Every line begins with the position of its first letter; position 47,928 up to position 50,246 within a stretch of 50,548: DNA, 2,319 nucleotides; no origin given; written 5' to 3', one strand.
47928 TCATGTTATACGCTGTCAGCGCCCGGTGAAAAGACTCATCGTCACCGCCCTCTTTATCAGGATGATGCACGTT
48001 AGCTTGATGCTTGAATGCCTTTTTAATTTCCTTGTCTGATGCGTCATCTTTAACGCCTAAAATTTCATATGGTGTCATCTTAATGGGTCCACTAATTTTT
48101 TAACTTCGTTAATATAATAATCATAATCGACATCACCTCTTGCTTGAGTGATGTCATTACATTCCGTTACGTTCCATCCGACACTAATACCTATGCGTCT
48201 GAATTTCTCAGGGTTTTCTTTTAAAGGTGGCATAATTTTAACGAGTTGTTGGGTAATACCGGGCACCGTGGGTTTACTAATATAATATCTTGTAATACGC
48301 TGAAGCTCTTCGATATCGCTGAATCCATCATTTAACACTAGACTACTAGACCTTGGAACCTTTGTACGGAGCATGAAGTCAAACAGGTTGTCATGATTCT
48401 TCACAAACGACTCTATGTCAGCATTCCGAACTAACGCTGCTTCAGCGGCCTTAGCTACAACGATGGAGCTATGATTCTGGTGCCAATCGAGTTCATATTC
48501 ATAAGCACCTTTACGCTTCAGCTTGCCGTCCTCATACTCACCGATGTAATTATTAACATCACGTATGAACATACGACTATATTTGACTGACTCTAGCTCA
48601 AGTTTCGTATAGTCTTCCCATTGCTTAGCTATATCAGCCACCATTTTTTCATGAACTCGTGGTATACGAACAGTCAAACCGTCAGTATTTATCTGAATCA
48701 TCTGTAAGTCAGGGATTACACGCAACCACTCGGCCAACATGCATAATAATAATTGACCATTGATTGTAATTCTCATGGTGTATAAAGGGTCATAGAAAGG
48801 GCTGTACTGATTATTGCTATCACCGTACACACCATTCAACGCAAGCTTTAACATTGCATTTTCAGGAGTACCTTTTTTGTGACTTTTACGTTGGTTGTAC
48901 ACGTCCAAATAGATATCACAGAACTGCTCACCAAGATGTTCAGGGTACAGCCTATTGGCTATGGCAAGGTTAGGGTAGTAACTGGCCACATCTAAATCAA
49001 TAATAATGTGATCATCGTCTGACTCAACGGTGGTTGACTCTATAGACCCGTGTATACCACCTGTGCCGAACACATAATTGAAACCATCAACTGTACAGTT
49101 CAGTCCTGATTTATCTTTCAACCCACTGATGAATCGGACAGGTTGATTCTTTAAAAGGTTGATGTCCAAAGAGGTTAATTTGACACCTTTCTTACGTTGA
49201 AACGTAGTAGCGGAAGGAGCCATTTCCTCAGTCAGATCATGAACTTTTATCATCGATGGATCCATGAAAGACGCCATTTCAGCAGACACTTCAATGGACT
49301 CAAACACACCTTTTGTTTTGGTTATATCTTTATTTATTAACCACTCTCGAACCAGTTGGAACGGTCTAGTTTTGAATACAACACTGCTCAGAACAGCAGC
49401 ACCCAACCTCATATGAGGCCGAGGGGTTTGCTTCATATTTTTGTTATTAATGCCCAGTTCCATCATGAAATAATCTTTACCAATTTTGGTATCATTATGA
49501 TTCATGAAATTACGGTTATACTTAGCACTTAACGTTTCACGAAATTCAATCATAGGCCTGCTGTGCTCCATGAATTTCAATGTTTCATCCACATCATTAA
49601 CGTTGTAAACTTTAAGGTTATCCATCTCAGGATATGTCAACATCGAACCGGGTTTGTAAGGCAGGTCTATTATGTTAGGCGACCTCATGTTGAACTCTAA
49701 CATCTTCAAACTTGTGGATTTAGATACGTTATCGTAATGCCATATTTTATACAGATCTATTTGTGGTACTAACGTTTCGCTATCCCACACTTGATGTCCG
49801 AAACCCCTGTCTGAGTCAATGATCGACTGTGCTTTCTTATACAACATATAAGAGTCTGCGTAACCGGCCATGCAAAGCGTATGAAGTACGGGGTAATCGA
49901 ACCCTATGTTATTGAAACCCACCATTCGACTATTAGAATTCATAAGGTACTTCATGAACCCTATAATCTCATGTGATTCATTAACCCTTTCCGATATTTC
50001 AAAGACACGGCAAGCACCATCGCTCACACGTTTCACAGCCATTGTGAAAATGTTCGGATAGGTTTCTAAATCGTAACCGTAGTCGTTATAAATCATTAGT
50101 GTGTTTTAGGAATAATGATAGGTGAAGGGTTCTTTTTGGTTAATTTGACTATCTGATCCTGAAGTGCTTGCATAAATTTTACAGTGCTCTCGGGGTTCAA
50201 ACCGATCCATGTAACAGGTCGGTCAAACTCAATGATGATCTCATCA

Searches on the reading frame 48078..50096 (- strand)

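Call 23: search_protein_families(library=phrogs, proteins=[window:48078-50096:-], max_evalue=0.00001)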
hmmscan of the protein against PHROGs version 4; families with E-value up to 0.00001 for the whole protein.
window:48078-50096:- (673 aa): 4 families
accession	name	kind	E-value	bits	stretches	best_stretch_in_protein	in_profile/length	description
phrog_1252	-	DNA, RNA and nucleotide metabolism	6.2e-194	647.2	1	4-672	53-651/663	DNA polymerase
phrog_18505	-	DNA, RNA and nucleotide metabolism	1.1e-66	226.5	1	384-628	8-268/349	DNA polymerase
phrog_15833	-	DNA, RNA and nucleotide metabolism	1.8e-38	133.1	2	527-626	7-106/192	DNA polymerase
phrog_262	-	DNA, RNA and nucleotide metabolism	6.9e-07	28.7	0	412-511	512-596/856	DNA polymerase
